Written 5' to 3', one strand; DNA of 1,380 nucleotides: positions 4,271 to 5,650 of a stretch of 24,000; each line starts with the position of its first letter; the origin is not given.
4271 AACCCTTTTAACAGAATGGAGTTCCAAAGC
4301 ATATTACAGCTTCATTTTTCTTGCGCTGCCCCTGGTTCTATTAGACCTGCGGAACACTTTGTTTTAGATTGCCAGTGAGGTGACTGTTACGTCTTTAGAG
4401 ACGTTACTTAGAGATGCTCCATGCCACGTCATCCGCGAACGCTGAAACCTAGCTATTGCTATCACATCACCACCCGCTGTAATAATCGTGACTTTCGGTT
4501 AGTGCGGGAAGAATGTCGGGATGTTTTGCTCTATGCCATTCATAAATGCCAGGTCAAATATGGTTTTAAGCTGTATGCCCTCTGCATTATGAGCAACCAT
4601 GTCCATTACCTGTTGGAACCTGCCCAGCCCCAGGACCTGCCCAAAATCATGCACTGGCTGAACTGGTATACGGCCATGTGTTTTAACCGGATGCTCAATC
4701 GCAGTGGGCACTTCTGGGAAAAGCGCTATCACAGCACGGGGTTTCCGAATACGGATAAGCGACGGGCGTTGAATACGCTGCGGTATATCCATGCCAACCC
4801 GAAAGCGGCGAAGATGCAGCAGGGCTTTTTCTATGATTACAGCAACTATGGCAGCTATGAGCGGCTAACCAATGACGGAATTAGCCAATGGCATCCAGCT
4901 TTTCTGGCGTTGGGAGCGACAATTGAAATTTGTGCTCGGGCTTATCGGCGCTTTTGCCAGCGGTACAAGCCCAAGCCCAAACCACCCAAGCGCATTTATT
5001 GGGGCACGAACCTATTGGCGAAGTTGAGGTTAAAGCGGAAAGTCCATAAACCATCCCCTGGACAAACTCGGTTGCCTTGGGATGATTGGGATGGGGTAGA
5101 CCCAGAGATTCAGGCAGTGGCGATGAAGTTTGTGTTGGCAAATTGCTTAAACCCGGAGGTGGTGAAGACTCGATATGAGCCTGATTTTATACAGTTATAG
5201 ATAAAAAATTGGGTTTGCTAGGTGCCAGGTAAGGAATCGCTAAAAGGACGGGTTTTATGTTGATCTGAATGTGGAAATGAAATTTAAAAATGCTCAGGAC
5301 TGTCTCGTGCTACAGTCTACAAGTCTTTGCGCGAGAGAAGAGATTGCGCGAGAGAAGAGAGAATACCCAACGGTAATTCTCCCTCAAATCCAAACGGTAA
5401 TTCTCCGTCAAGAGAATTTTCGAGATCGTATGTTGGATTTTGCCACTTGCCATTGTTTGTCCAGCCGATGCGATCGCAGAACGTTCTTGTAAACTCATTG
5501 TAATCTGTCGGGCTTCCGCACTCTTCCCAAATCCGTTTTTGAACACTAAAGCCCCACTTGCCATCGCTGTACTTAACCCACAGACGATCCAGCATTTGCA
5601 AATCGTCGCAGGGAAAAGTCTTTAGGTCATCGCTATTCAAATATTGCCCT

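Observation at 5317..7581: NLR-like NACHT NTPase fusing a glycine-zipper membrane-type N-terminus to a tetrapyrrole-binding GUN4 domain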

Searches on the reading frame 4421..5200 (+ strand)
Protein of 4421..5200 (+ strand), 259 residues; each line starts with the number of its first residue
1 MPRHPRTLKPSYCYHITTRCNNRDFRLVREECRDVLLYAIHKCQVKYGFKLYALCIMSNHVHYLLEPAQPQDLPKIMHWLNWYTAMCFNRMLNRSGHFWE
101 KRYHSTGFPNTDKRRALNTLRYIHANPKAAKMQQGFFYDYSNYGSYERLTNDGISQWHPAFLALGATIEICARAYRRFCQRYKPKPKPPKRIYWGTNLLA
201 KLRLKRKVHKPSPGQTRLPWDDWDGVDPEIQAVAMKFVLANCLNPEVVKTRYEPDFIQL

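Call 22: search_protein_families(library=pfam, proteins=[window:4421-5200:+], max_evalue=0.001)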
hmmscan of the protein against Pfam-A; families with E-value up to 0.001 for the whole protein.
window:4421-5200:+ (259 aa): 1 family
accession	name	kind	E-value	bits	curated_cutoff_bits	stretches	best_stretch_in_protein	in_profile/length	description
PF01797.21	Y1_Tnp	-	1.4e-18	67.6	23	1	12-125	5-120/121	Transposase IS200 like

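Call 69: find_encoding_contigs(protein=window:4421-5200:+, flank=4000, max_places=6)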
Protein window:4421-5200:+ (259 aa): 1 contig read that carries it; 1 place shown.
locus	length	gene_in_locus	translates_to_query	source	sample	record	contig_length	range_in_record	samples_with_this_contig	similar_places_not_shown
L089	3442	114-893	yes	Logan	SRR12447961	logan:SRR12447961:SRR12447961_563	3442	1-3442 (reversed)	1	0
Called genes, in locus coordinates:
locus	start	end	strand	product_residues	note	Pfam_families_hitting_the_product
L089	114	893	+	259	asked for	PF01797:Y1_Tnp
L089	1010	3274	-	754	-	PF05729:NACHT, PF24938:DUF7755 (faint), PF05419:GUN4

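Call 70: find_homologous_proteins(query=window:4421-5200:+, max_evalue=1e-10)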
Query window:4421-5200:+ (259 aa): 829 proteins with E <= 1e-10 among 966 candidates; the best 120 are listed.
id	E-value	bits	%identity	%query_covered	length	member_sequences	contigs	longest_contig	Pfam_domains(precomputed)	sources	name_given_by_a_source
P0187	2.9e-178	609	97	100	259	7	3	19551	PF01797.22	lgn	-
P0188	1.5e-177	607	97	100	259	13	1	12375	PF01797.22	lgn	-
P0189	1.7e-158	544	89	100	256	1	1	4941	PF01797.22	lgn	-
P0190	2.2e-144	498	78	99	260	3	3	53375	PF01797.22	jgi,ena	jgi:putative transposase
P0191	6.1e-138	477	75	98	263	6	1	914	PF01797.22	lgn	-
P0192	1.9e-137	475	76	98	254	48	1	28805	PF01797.22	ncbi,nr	ncbi:MAG: transposase [Leptolyngbya sp. DLM2.Bin27]|nr:MAG: transposase [Leptolyngbya sp. DLM2.Bin27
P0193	6.6e-137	473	77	96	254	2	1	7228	PF01797.22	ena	-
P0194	8.3e-137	473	74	98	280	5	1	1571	PF01797.22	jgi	jgi:putative transposase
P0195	3.9e-136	471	74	98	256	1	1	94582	PF01797.22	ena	-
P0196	9.0e-136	470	77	98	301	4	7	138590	PF01797.22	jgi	jgi:putative transposase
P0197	1.7e-134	465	75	98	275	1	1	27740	PF01797.22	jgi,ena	-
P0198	7.5e-134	463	77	95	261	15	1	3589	PF01797.22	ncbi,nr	ncbi:MAG TPA: transposase [Nodosilinea sp.]|nr:transposase [Nodosilinea sp.]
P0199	8.6e-134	463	73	98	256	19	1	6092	PF01797.22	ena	-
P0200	2.3e-133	462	75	97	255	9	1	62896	PF01797.22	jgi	jgi:putative transposase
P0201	3.1e-133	461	73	98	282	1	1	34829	PF01797.22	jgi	jgi:putative transposase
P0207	3.7e-131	454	73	98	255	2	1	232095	PF01797.22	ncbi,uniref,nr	ncbi:transposase [Stenomitos frigidus]|uniref:Transposase n=1 Tax=Stenomitos frigidus ULC18 TaxID=21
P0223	7.7e-130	450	73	97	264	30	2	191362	PF01797.22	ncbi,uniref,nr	ncbi:transposase [Microcoleus vaginatus]|uniref:transposase n=1 Tax=Microcoleus vaginatus TaxID=1195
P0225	1.5e-129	449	74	96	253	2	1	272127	PF01797.22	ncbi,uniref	ncbi:transposase [Aerosakkonema sp. BLCC-F183]|uniref:transposase n=1 Tax=Aerosakkonema sp. BLCC-F18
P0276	1.5e-124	433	69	98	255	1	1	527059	PF01797.22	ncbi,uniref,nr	ncbi:transposase [Oscillatoria sp. FACHB-1407]|uniref:transposase n=1 Tax=Oscillatoria sp. FACHB-140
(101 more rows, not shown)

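Call 71: find_encoding_contigs(protein=P0223, flank=5000, max_places=2)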
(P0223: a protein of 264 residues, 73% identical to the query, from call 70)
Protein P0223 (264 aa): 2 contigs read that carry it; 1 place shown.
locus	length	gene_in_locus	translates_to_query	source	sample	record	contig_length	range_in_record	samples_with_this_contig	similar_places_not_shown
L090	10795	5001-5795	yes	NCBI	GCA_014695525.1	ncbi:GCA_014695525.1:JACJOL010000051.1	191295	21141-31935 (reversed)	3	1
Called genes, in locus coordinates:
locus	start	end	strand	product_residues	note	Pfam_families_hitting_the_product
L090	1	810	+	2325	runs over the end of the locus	PF04357:TamB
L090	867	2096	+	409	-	PF03415:Peptidase_C11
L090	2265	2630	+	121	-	-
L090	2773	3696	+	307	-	PF12784:PDDEXK_2, PF14261:DUF4351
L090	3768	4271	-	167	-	PF10002:DUF2243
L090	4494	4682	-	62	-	-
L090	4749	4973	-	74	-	-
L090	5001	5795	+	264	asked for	PF01797:Y1_Tnp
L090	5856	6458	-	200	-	PF05419:GUN4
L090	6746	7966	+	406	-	PF04551:GcpE, PF26540:GcpE_C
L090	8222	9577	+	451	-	PF14684:Tricorn_C1 (weak), PF00595:PDZ, PF13180:PDZ_2, PF17820:PDZ_6, PF03572:Peptidase_S41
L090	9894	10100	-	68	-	-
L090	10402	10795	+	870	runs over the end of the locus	PF00403:HMA, PF00122:E1-E2_ATPase, PF00702:Hydrolase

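Call 72: find_encoding_contigs(protein=P0276, flank=5000, max_places=2)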
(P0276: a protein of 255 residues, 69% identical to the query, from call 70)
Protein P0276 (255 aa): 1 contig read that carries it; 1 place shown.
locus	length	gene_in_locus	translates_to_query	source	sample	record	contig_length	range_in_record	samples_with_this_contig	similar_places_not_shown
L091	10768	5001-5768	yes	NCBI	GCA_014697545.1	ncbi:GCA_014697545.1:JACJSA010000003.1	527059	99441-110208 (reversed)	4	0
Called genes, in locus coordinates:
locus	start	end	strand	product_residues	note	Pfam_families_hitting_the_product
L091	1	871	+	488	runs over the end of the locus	PF13506:Glyco_transf_21, PF13641:Glyco_tranf_2_3, PF00535:Glycos_transf_2, PF13632:Glyco_trans_2_3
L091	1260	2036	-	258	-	PF13483:Lactamase_B_3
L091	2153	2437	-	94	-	-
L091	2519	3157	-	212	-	PF00075:RNase_H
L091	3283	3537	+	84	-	-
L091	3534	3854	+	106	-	PF05016:ParE_toxin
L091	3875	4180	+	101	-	-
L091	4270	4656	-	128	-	PF01850:PIN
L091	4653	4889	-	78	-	PF02604:PhdYeFM_antitox (weak)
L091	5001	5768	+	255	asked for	PF01797:Y1_Tnp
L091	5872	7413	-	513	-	PF00656:Peptidase_C14, PF05419:GUN4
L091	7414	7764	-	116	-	PF24393:Pepco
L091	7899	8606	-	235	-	-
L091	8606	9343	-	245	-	-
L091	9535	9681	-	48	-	-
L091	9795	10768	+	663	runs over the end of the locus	PF13177:DNA_pol3_delta2, PF13604:AAA_30 (weak), PF00004:AAA, PF13401:AAA_22 (weak), PF22608:DNAX_ATPase_lid, PF12169:DNA_pol3_gamma3, PF23007:DnaA_N-like_STI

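Call 73: find_encoding_contigs(protein=P0207, flank=5000, max_places=2)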
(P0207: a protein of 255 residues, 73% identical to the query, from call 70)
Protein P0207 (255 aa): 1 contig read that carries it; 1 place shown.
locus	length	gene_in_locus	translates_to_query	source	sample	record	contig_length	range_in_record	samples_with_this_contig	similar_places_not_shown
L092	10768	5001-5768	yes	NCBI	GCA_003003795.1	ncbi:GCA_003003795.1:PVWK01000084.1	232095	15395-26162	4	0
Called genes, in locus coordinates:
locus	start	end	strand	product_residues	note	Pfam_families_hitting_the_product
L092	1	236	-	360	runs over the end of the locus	PF13439:Glyco_transf_4, PF13579:Glyco_trans_4_4, PF00534:Glycos_transf_1, PF13692:Glyco_trans_1_4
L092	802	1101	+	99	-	-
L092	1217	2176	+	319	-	PF01073:3Beta_HSD, PF01370:Epimerase, PF02719:Polysacc_synt_2 (weak), PF04321:RmlD_sub_bind, PF13460:NAD_binding_10 (faint), PF16363:GDP_Man_Dehyd, PF07993:NAD_binding_4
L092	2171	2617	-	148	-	-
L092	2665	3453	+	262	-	PF13230:GATase_4, PF13522:GATase_6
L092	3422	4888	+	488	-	PF12867:DinB_2, PF03781:FGE-sulfatase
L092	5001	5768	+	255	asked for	PF01797:Y1_Tnp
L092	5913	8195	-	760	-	PF05729:NACHT, PF05419:GUN4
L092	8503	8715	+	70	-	PF18506:RelB-like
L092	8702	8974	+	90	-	PF05016:ParE_toxin (weak)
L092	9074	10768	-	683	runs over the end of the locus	PF00270:DEAD (faint), PF04851:ResIII, PF17757:UvrB_inter, PF27431:UvrB_3rd, PF00271:Helicase_C, PF12344:UvrB, PF02151:UVR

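Call 74: find_encoding_contigs(protein=P0225, flank=5000, max_places=2)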
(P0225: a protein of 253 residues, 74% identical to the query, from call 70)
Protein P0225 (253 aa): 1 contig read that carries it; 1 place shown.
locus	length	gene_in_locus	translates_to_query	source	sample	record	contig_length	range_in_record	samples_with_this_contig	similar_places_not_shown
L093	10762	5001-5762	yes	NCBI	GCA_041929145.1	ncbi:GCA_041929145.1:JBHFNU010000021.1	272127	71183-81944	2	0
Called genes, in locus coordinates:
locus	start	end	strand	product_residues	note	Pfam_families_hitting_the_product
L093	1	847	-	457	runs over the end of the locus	PF00069:Pkinase, PF07714:PK_Tyr_Ser-Thr, PF01636:APH (faint)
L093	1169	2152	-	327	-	PF14257:DUF4349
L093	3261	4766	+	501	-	-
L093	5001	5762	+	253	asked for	PF01797:Y1_Tnp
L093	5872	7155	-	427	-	PF00069:Pkinase, PF07714:PK_Tyr_Ser-Thr, PF01636:APH (faint), PF03109:ABC1 (weak), PF05419:GUN4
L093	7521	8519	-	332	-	PF00069:Pkinase, PF07714:PK_Tyr_Ser-Thr, PF01636:APH (faint)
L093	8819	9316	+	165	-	-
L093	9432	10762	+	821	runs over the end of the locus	PF05226:CHASE2, PF00069:Pkinase, PF07714:PK_Tyr_Ser-Thr, PF03109:ABC1 (weak)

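Call 78: find_related_loci(query=A5, collection=metagenome_contigs, flank=3500)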
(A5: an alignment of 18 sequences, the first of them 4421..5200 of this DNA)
Query A5 (259 aa) in metagenome_contigs; peptide patterns used: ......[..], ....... (x = any residue, [..] = any of these).
507 stretches matched a pattern; 363 encode a relative of the query (tblastn E <= 1e-3); the best 80 are kept; 80 distinct loci.
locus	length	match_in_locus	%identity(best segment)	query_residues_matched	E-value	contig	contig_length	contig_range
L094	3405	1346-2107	74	1-255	2e-139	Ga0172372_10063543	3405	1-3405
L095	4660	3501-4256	75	1-253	2e-135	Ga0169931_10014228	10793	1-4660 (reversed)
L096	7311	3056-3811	75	1-253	4e-134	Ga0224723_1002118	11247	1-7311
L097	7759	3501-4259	72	1-254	3e-134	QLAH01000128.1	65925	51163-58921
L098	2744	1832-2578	76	1-250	1e-138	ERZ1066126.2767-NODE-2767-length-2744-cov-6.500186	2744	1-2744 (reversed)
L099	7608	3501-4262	71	1-254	9e-132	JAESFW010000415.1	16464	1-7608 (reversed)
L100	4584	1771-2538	72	1-257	3e-133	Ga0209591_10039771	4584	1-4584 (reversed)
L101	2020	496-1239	73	1-248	4e-139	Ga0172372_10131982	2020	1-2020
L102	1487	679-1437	73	1-253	3e-140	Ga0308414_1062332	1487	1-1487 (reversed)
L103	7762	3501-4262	70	1-255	2e-128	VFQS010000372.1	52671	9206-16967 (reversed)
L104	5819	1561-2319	71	1-254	5e-128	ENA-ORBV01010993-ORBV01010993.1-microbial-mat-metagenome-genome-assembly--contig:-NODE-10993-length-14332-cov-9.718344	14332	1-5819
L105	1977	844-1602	71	1-254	9e-137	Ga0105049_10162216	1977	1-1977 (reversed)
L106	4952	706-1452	73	1-249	7e-128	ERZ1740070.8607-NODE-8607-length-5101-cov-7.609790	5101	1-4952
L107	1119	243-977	70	1-246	5e-138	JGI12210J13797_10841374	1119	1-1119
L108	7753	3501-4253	71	1-252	1e-125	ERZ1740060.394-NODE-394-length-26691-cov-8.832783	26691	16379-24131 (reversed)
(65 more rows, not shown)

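Call 84: search_protein_families(library=padloc, proteins=[L093:5872-7155:-, L091:5872-7413:-, L090:5856-6458:-, window:4421-5200:+], max_evalue=0.001)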
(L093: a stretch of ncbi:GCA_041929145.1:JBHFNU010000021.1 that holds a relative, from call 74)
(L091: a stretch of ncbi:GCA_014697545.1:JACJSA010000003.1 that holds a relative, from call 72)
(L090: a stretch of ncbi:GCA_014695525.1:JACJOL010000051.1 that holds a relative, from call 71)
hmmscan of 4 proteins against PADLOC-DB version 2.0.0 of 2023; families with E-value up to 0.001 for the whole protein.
L093:5872-7155:- (427 aa): 35 families (the best 25 are shown)
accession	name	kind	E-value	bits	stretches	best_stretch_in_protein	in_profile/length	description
PDLC04062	PD-T4-6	-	2.8e-65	219.1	1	11-398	32-424/450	-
PDLC04042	PD-T4-6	-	3.1e-47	159.6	1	9-267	7-271/292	-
PDLC04060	PD-T4-6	-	4.8e-42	142.5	1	10-267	7-268/486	-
PDLC04053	PD-T4-6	-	5.1e-41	139.1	1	11-267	9-270/311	-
PDLC04138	mad6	-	2.5e-40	137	1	10-222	50-258/659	mads_6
PDLC04043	PD-T4-6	-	1e-35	121.7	1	8-218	12-216/452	-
PDLC04044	PD-T4-6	-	1.2e-34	118.1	1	10-269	31-293/372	-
PDLC04054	PD-T4-6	-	2.1e-34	117.5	1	5-262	6-267/347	-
PDLC04039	PD-T4-6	-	4.4e-34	116.3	1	11-218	14-214/458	-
PDLC04061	PD-T4-6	-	1.1e-33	115.5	1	5-169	10-171/510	-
PDLC04047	PD-T4-6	-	4.3e-33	112.8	1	11-224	10-217/327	-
PDLC04051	PD-T4-6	-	1.5e-32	111.2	1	11-268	32-294/476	-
PDLC04041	PD-T4-6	-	9.9e-32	108.7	1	11-225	28-240/443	-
PDLC04045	PD-T4-6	-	1.1e-31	108.1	1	6-223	28-251/350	-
PDLC04057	PD-T4-6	-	3.4e-31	106.7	1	5-218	3-209/443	-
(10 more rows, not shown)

L091:5872-7413:- (513 aa): 2 families
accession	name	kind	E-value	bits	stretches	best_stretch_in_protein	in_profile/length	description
PDLC04062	PD-T4-6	-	2.6e-43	146.7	1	356-509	299-442/450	-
PDLC02987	caspase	-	1.9e-21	74.8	1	3-191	2-133/453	-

L090:5856-6458:- (200 aa): 1 family
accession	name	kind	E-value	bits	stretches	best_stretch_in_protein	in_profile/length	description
PDLC04062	PD-T4-6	-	3.5e-47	159.5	1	25-157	302-426/450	-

window:4421-5200:+ (259 aa): 0 families

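Call 90: predict_structure(alignment_id=A5)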
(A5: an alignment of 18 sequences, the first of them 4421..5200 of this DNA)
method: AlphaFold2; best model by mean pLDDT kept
length: 259 residues; sequences in the alignment: 18
mean_pLDDT: 57.0   pTM: 0.48
mean pLDDT of the five models: 57.0, 54.7, 53.3, 52.2, 51.8
residues with pLDDT >= 90: 5; 70-90: 91; 50-70: 48; < 50: 115
segments of 3 or more residues with pLDDT < 50: 1-4, 125-166, 178-221, 237-259
pLDDT, mean of each block of 10 residues (from residue 1): 64 84 71 78 88 75 85 85 78 69 77 65 45 26 25 26 43 51 42 43 40 36 53 49 44 36
secondary structure, 60 per line:
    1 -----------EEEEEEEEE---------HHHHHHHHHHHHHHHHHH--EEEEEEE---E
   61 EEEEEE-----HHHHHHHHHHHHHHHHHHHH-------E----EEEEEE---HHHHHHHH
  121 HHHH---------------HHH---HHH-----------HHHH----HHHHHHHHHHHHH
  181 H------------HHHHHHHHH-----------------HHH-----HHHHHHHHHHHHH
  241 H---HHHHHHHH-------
elements in order: E12-20 H30-47 E50-56 E60-66 H72-91 E104-109 H113-124 H160-163 H168-181 H194-202 H228-241 H245-252

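Call 93: search_protein_families(library=pfam, alignment_id=A6, max_evalue=0.00001)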
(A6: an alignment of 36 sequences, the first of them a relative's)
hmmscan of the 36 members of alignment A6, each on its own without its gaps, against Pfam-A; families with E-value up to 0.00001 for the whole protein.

A. member 1, L094:2216-2959:- (248 aa): 1 family
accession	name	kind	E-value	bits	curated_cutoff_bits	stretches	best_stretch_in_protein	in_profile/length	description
PF05419.17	GUN4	-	1.4e-35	122.9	29.2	1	88-202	2-109/141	GUN4-like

B. families by the number of members that match (of 36 scanned): 14 families
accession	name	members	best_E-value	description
PF05419.17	GUN4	36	5.4e-46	GUN4-like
PF05729.18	NACHT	14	8.8e-17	NACHT domain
PF00656.27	Peptidase_C14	5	3e-28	Caspase domain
PF13676.11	TIR_2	5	2.6e-25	TIR domain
PF14516.12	AAA_35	4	2.9e-32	AAA-like domain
PF24883.2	NPHP3_N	3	1.7e-07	Nephrocystin 3, N-terminal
PF12770.12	CHAT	2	7.2e-10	CHAT domain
PF20720.3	nSTAND3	2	1.1e-06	Novel STAND NTPase 3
PF00069.31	Pkinase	1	2.5e-36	Protein kinase domain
PF07714.23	PK_Tyr_Ser-Thr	1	2.4e-17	Protein tyrosine and serine/threonine kinase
PF13191.12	AAA_16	1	3.2e-07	AAA ATPase domain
PF01636.29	APH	1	3.8e-07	Phosphotransferase enzyme family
PF13401.12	AAA_22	1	3.2e-06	AAA domain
PF01582.25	TIR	1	4.9e-06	TIR domain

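Call 94: fold_search(model_id=the predicted structure, library=pdb)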
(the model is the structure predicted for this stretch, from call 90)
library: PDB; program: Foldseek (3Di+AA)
matches with E <= 10: 1520; with E <= 0.001: 30
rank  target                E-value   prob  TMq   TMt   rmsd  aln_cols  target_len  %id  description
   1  4er8_A                1.4e-07  1.00  0.42  0.64   2.9       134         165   18  Structure of the REP associates tyrosine transposase bound to a REP hairpin (released 2012-08-15)
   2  2xma_B                7.3e-07  1.00  0.35  0.63  10.3       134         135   16  DEINOCOCCUS RADIODURANS ISDRA2 TRANSPOSASE RIGHT END DNA COMPLEX (released 2010-10-13)
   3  2xm3_A                9.3e-07  1.00  0.36  0.68   7.0       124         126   18  Deinococcus radiodurans ISDra2 Transposase Left end DNA complex (released 2010-10-13)
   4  2f4f_A                1.1e-06  1.00  0.34  0.63  11.0       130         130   17  Crystal structure of IS200 transposase (released 2005-12-13)
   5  2xma_E                1.1e-06  1.00  0.34  0.59  11.2       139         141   17  DEINOCOCCUS RADIODURANS ISDRA2 TRANSPOSASE RIGHT END DNA COMPLEX (released 2010-10-13)
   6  2xqc_D                1.2e-06  1.00  0.34  0.63   8.6       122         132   18  DEINOCOCCUS RADIODURANS ISDRA2 TRANSPOSASE COMPLEXED WITH LEFT END RECOGNITION AND CLEAVAGE SITE AND ZN (released 2010-10-13)
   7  2xma_A                1.4e-06  1.00  0.35  0.61  10.2       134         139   16  DEINOCOCCUS RADIODURANS ISDRA2 TRANSPOSASE RIGHT END DNA COMPLEX (released 2010-10-13)
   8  2fyx_A                1.4e-06  1.00  0.32  0.59   5.7       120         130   23  Crystal structure of a putative transposase (dr_0177) from deinococcus radiodurans r1 at 1.90 A resolution (released 2006-02-21)
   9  2xm3_C                1.9e-06  1.00  0.34  0.63   6.8       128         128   16  Deinococcus radiodurans ISDra2 Transposase Left end DNA complex (released 2010-10-13)
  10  2xm3_D                2.9e-06  1.00  0.35  0.65   5.1       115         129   17  Deinococcus radiodurans ISDra2 Transposase Left end DNA complex (released 2010-10-13)
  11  2vjv_A                3.5e-06  1.00  0.36  0.71   8.5       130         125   16  Crystal structure of the IS608 transposase in complex with left end 26-mer DNA hairpin and a 6-mer DNA representing th (released 2008-02-19)
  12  2xo6_A                4.2e-06  1.00  0.35  0.63   6.0       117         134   17  DEINOCOCCUS RADIODURANS ISDRA2 TRANSPOSASE Y132F MUTANT COMPLEXED WITH LEFT END RECOGNITION AND CLEAVAGE SITE (released 2010-10-13)
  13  2xo6_D                4.2e-06  1.00  0.35  0.66   7.1       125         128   17  DEINOCOCCUS RADIODURANS ISDRA2 TRANSPOSASE Y132F MUTANT COMPLEXED WITH LEFT END RECOGNITION AND CLEAVAGE SITE (released 2010-10-13)
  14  2ec2_E                5.3e-06  1.00  0.34  0.64   8.4       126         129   17  Crystal structure of transposase from Sulfolobus tokodaii (released 2007-02-27)
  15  2xm3_B                5.7e-06  1.00  0.35  0.65   7.4       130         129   17  Deinococcus radiodurans ISDra2 Transposase Left end DNA complex (released 2010-10-13)
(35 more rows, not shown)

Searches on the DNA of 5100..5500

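Call 62: search_rna_families(source=window, start=5100, end=5500, threshold=evalue, max_evalue=10)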
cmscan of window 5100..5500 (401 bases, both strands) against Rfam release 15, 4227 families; matches with E-value up to 10: 4.
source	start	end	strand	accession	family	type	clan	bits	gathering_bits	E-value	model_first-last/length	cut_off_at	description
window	5128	5212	+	RF02217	ZNFX1-AS1_3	Gene; lncRNA;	-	17.8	60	2.2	1-87/87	no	ZNFX1 antisense RNA 1 conserved region 3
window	5402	5462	-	RF02068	STnc480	Gene; sRNA;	-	17.4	72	7.3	1-72/72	no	Enterobacterial sRNA STnc480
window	5157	5226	+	RF00274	SNORD57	Gene; snRNA; snoRNA; CD-box;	CL00058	16.1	47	1.5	1-72/72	no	Small nucleolar RNA SNORD57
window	5217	5263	+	RF00521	SAM_alpha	Cis-reg; riboswitch;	-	11.3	36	6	1-79/79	no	Alpha-proteobacteria SAM riboswitch aptamer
